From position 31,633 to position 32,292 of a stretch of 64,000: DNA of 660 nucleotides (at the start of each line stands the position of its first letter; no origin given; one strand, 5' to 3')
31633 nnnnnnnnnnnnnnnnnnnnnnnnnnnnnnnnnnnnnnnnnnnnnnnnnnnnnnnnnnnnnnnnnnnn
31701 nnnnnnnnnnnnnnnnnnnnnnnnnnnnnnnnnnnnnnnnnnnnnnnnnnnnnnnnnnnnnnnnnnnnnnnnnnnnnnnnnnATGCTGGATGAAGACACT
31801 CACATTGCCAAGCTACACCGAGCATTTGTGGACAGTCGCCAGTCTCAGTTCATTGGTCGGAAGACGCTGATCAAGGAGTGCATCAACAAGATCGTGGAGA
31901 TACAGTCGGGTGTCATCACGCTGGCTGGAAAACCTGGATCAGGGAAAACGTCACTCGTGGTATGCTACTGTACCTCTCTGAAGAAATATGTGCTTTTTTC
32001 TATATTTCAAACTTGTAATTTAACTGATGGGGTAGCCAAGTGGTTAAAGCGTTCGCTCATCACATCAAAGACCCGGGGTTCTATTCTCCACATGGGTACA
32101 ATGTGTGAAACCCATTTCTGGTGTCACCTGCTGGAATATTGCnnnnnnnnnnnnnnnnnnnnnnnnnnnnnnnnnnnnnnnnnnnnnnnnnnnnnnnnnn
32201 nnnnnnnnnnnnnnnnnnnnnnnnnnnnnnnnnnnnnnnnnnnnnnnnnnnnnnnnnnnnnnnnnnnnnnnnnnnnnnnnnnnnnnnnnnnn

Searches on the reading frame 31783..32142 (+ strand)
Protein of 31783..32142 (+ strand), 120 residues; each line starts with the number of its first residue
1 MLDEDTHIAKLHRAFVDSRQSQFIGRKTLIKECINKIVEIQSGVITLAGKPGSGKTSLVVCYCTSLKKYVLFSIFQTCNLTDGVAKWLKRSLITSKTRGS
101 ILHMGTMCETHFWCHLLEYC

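Call 20: search_protein_families(library=pfam, max_evalue=0.01, proteins=[window:31783-32142:+])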
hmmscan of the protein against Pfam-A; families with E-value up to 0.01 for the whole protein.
window:31783-32142:+ (120 aa): 5 families
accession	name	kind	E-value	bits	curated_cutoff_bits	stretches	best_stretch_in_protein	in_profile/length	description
PF20703.3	nSTAND1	-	1.9e-05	24.9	27.1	1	13-60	6-51/379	Novel STAND NTPase 1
PF13191.12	AAA_16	-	0.0001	23.3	32.6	1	22-81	1-63/167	AAA ATPase domain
PF13245.12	AAA_19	-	0.0015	19.1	25.1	1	39-75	8-45/134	AAA domain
PF20720.3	nSTAND3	-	0.0035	17.5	27.2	1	41-87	16-61/155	Novel STAND NTPase 3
PF06068.19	TIP49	-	0.0092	15.6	23.8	1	38-81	46-89/347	TIP49 P-loop domain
